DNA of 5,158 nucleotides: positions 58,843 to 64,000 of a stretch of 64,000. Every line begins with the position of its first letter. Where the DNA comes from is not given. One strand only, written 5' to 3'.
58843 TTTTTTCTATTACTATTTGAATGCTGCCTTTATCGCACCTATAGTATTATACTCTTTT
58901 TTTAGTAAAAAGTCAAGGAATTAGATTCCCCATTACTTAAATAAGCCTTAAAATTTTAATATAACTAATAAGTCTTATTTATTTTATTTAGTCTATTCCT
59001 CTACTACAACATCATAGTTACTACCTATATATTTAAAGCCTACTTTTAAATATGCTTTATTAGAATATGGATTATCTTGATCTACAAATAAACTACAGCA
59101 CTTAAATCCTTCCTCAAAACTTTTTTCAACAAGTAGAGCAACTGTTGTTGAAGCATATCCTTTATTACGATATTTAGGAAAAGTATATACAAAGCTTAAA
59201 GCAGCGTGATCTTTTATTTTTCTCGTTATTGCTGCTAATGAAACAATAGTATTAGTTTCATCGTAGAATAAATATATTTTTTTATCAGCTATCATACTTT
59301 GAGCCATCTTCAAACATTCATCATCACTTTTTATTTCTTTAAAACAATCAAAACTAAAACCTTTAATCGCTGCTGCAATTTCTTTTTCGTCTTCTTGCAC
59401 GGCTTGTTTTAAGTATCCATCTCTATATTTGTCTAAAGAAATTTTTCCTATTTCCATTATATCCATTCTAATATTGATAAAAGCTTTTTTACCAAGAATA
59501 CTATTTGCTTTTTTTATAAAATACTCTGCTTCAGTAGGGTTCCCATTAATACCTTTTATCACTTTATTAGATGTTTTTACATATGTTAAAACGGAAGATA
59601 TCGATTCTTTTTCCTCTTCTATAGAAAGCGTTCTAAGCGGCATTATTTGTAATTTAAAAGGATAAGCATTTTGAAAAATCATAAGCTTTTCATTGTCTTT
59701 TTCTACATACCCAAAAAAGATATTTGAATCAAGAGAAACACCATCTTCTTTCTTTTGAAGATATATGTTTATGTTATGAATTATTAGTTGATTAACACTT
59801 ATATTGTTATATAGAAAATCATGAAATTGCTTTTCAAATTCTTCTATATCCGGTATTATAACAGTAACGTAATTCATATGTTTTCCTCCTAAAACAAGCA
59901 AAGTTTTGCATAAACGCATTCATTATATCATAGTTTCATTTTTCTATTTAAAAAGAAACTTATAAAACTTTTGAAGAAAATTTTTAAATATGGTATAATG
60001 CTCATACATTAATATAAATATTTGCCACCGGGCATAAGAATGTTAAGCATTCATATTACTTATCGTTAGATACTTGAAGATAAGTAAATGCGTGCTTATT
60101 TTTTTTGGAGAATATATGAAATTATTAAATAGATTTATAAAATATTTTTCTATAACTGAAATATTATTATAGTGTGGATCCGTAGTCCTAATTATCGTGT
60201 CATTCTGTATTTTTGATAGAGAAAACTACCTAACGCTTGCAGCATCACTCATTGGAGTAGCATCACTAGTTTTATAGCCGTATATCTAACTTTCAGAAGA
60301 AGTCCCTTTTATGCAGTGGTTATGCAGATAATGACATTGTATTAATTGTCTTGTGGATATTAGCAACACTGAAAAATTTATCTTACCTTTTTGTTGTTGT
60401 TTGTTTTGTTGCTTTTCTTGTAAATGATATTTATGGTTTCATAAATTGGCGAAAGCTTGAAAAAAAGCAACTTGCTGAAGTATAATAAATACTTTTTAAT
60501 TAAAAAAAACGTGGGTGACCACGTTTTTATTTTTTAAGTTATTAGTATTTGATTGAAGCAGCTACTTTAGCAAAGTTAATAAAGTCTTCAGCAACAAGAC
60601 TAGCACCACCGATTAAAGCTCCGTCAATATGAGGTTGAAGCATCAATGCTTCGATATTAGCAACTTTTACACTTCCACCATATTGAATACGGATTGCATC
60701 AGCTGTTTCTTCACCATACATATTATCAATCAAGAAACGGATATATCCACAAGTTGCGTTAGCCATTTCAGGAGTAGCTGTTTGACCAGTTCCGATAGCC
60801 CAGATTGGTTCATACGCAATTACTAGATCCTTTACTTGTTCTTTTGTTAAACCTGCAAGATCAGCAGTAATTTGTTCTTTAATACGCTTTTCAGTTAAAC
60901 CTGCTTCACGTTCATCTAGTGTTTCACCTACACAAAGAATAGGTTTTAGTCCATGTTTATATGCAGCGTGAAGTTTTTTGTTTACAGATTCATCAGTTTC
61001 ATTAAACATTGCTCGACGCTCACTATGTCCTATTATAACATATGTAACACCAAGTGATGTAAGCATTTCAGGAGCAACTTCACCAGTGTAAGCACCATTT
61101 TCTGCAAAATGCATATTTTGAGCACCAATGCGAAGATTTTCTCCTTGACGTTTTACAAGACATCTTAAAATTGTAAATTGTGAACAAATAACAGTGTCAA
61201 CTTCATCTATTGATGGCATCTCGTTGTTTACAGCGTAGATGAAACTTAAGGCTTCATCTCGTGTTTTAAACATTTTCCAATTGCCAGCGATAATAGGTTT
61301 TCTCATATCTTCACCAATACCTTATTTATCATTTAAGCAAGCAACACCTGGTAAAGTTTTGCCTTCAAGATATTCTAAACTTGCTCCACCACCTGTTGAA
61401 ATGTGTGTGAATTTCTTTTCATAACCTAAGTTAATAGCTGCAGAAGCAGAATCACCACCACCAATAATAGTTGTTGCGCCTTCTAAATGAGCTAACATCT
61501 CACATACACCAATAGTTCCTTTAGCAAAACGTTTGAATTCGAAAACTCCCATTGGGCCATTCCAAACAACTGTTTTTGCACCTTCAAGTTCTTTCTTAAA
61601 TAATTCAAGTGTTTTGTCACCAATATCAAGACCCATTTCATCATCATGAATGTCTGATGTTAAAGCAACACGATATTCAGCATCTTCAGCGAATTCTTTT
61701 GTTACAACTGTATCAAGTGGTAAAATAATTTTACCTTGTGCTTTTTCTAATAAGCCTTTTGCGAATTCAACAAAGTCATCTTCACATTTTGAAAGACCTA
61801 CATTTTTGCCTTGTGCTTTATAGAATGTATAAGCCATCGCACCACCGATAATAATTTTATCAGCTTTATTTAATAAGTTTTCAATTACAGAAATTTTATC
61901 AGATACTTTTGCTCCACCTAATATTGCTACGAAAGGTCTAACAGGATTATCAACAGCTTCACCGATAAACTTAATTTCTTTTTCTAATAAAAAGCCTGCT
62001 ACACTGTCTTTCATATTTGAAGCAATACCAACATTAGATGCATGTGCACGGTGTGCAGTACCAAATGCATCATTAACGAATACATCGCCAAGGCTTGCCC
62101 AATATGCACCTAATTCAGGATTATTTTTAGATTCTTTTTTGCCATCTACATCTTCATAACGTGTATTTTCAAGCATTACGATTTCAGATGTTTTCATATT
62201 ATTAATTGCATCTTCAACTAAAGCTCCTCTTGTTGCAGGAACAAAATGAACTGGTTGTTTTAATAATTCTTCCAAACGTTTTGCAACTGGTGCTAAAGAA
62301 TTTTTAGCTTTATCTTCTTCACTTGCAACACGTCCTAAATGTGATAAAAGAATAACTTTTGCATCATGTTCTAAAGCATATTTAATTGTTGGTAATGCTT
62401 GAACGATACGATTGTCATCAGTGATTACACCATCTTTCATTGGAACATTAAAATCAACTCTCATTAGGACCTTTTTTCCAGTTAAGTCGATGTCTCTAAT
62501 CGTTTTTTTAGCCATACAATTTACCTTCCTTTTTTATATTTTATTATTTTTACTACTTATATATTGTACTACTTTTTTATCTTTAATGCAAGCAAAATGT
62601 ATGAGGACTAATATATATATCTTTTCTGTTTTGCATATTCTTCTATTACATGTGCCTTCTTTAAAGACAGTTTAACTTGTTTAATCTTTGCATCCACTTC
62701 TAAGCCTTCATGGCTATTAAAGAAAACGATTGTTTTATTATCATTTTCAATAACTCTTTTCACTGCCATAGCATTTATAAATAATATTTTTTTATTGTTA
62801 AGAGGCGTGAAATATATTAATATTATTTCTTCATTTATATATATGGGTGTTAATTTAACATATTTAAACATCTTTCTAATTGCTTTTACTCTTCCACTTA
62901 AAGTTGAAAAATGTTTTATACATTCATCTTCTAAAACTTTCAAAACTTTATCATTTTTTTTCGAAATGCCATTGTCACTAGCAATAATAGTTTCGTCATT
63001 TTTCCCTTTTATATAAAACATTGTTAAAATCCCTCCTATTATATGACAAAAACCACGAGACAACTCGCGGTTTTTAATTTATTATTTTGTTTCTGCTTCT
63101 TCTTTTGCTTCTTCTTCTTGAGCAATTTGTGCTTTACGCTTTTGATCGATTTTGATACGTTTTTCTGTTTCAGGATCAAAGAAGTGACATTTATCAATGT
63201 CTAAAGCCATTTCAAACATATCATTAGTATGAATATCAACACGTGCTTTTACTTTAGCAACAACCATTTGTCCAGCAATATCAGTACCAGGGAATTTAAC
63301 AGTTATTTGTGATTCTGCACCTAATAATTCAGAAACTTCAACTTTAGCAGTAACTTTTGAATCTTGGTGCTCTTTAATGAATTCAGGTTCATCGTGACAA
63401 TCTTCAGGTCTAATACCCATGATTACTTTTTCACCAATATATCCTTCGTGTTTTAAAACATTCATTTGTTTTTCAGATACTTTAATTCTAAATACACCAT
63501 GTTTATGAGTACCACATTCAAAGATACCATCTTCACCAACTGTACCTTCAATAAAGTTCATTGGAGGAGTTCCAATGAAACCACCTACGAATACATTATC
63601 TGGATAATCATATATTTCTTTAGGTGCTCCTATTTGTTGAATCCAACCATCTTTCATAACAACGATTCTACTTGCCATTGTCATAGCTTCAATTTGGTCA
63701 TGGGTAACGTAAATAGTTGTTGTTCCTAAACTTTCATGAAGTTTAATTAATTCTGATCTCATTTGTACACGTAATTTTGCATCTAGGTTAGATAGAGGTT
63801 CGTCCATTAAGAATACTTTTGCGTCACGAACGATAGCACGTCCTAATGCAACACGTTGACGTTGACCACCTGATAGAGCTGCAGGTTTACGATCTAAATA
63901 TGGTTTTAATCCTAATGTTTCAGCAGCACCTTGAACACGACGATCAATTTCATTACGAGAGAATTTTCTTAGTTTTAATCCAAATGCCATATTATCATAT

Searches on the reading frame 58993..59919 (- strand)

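Call 8: search_protein_families(library=pfam, proteins=[window:58993-59919:-], max_evalue=0.001)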
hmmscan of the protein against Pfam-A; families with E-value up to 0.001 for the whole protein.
window:58993-59919:- (308 aa): 5 families
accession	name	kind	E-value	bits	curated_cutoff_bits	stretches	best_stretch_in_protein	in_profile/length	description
PF00583.31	Acetyltransf_1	-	1.6e-11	44.9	20.7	1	196-295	15-116/116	Acetyltransferase (GNAT) family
PF13673.13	Acetyltransf_10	-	3.3e-06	27.5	23.6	1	191-301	11-113/128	Acetyltransferase (GNAT) domain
PF08445.16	FR47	-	5.4e-05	23.5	22.1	1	236-301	19-83/86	FR47-like protein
PF13302.13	Acetyltransf_3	-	0.00011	23.3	25.4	1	226-296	66-138/138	Acetyltransferase (GNAT) domain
PF13508.13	Acetyltransf_7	-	0.00041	21.1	27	1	214-296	4-83/84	Acetyltransferase (GNAT) domain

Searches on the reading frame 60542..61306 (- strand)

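Call 8: search_protein_families(library=pfam, proteins=[window:60542-61306:-], max_evalue=0.001)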
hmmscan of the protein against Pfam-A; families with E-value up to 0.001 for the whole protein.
window:60542-61306:- (254 aa): 1 family
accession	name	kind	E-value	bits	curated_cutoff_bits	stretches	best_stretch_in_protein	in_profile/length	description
PF00121.24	TIM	-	7.8e-94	314.2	20.1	1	4-247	1-243/245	Triosephosphate isomerase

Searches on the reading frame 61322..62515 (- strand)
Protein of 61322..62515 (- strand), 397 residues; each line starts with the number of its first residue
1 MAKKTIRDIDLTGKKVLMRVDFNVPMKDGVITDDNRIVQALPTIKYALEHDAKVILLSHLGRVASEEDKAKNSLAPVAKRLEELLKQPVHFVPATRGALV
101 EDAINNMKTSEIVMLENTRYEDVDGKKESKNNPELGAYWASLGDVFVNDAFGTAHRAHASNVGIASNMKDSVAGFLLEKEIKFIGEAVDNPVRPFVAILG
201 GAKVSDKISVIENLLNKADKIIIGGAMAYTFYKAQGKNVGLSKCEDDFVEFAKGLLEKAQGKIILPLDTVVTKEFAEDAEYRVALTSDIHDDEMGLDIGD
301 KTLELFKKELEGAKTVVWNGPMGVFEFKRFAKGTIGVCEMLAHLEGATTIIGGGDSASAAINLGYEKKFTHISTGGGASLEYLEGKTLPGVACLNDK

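Call 8: search_protein_families(library=pfam, proteins=[window:61322-62515:-], max_evalue=0.001)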
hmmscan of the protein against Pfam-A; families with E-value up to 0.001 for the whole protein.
window:61322-62515:- (397 aa): 1 family
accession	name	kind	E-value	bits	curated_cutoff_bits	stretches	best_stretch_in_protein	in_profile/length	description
PF00162.24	PGK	-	1.1e-154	515.4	27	1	6-386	1-379/379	Phosphoglycerate kinase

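Call 65: find_encoding_contigs(protein=window:61322-62515:-, flank=10000, max_places=2)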
Protein window:61322-62515:- (397 aa): 20 contigs read that carry it; 2 places shown.
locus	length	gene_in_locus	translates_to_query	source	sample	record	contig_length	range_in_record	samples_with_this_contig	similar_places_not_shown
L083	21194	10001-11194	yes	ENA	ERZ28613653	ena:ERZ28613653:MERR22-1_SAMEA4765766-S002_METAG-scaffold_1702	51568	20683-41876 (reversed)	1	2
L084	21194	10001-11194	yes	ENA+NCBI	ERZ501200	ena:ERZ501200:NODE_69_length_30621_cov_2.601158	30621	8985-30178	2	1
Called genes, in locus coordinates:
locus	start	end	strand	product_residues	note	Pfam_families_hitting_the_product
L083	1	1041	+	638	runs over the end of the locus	PF01134:GIDA, PF07992:Pyr_redox_2 (weak), PF21680:GIDA_C_1st, PF13932:SAM_GIDA_C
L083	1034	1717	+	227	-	PF02527:GidB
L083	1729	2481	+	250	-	PF00142:Fer4_NifH (weak), PF00448:SRP54 (faint), PF01656:CbiA, PF06564:CBP_BcsQ, PF10609:ParA, PF13614:AAA_31, PF09140:MipZ (weak)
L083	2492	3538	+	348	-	PF21088:MS_channel_1st (weak), PF00924:MS_channel_2nd, PF21082:MS_channel_3rd (faint)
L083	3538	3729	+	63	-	PF06107:DUF951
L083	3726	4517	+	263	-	-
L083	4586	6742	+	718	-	PF19732:SpoIIE_N, PF07228:SpoIIE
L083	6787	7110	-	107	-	PF00581:Rhodanese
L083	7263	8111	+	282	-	PF13556:HTH_30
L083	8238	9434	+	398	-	PF00005:ABC_tran, PF17912:OB_MalK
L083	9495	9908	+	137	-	PF06338:ComK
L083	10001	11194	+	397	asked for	PF00162:PGK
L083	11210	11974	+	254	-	PF00121:TIM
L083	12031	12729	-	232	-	PF04973:NMN_transporter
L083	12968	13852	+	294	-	PF00583:Acetyltransf_1, PF13673:Acetyltransf_10 (weak), PF08445:FR47 (weak)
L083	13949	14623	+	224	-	PF00072:Response_reg, PF00486:Trans_reg_C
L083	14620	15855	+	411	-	PF00512:HisKA, PF02518:HATPase_c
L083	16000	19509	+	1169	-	PF14262:Cthe_2159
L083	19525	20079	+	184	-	-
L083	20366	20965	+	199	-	PF00163:Ribosomal_S4, PF01479:S4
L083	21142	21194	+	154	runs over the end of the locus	-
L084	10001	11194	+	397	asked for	PF00162:PGK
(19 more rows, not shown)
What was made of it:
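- A nearby segment varies between strains: L083 carries about 6.5 kb of extra genes between GNAT and rpsD (call 65).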

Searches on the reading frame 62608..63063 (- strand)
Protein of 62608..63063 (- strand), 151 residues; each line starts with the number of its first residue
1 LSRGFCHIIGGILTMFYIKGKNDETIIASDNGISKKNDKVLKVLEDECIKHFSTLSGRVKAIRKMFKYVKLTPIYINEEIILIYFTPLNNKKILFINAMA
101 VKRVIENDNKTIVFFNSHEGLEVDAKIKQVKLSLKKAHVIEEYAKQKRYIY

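Call 8: search_protein_families(library=pfam, proteins=[window:62608-63063:-], max_evalue=0.001)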
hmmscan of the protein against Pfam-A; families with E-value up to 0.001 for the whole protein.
window:62608-63063:- (151 aa): 1 family
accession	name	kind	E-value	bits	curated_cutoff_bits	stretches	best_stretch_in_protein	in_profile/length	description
PF06338.17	ComK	-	1.2e-08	35.3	22.3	1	20-146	21-149/152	ComK protein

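Call 62: search_protein_families(library=ncbifam, proteins=[window:62608-63063:-], max_evalue=0.001)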
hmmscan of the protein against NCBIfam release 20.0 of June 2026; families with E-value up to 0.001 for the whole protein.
window:62608-63063:- (151 aa): 0 families

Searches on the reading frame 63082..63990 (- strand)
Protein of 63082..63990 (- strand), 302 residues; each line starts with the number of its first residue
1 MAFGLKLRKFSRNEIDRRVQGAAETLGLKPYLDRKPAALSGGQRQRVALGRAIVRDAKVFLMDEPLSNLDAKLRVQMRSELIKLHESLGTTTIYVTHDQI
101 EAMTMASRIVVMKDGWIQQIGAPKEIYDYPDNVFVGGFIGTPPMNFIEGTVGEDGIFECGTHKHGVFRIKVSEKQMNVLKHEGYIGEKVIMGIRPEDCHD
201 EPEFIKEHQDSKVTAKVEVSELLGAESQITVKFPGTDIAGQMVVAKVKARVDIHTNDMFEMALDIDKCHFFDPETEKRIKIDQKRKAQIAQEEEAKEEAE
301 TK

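Call 62: search_protein_families(library=ncbifam, proteins=[window:63082-63990:-], max_evalue=0.001)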
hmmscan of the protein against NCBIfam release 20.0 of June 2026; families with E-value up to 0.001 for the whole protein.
window:63082-63990:- (302 aa): 178 families (the best 25 are shown)
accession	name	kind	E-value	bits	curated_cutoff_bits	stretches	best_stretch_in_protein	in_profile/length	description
NF008653.0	PRK11650.1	subfamily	1e-89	301.1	432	1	1-280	97-356/357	sn-glycerol-3-phosphate ABC transporter ATP-binding protein UgpC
NF008233.0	PRK11000.1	equivalog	2.9e-78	263.3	568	1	1-274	96-356/369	maltose/maltodextrin ABC transporter ATP-binding protein MalK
TIGR01187.1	potA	subfamily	7.6e-60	202.7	355.6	1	1-248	63-299/325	polyamine ABC transporter ATP-binding protein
TIGR03265.1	PhnT2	equivalog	1.2e-59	202.3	457.7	1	2-269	98-350/353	putative 2-aminoethylphosphonate ABC transporter ATP-binding protein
NF040933.2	ABC_arch_GlcV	equivalog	1.1e-57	195.6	450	1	1-271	104-357/357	glucose ABC transporter ATP-binding protein GlcV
NF006987.0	PRK09452.1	equivalog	9e-57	192.5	482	1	1-233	110-333/378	spermidine/putrescine ABC transporter ATP-binding protein PotA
NF043075.1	MMSYN1_0197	equivalog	5.3e-54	183.4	550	1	1-253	95-329/341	spermidine/putrescine ABC transporter ATP-binding protein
NF040840.2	tungstate_WtpC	equivalog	8e-47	160.2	440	1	1-232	93-310/347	tungstate ABC transporter ATP-binding protein WtpC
TIGR00968.1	3a0106s01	subfamily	3.4e-45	154.4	342.75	1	1-141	93-233/237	sulfate ABC transporter ATP-binding protein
TIGR03258.1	PhnT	equivalog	2.7e-44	151.7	499.15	1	2-236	102-326/359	2-aminoethylphosphonate ABC transport system ATP-binding subunit PhnT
NF008513.0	PRK11432.1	equivalog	1.2e-43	149.4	496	1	2-248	100-328/351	ferric ABC transporter ATP-binding protein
NF008621.0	PRK11607.1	equivalog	1.4e-43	149.2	613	1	1-234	112-337/377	putrescine ABC transporter ATP-binding subunit PotG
NF008105.0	PRK10851.1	equivalog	6.9e-38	130.3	502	1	3-165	97-260/362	sulfate/thiosulfate ABC transporter ATP-binding protein CysA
TIGR01186.1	proV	subfamily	4.5e-37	128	326.6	1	2-141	93-232/363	betaine/proline/choline family ABC transporter ATP-binding protein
TIGR03415.1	ABC_choXWV_ATP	equivalog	1.6e-36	126.1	483.75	1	2-149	128-276/382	choline ABC transporter ATP-binding protein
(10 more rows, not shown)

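Call 63: find_encoding_contigs(protein=window:63082-63990:-, flank=10000, max_places=3)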
Protein window:63082-63990:- (302 aa): no gene with exactly this product is on record in the collection.
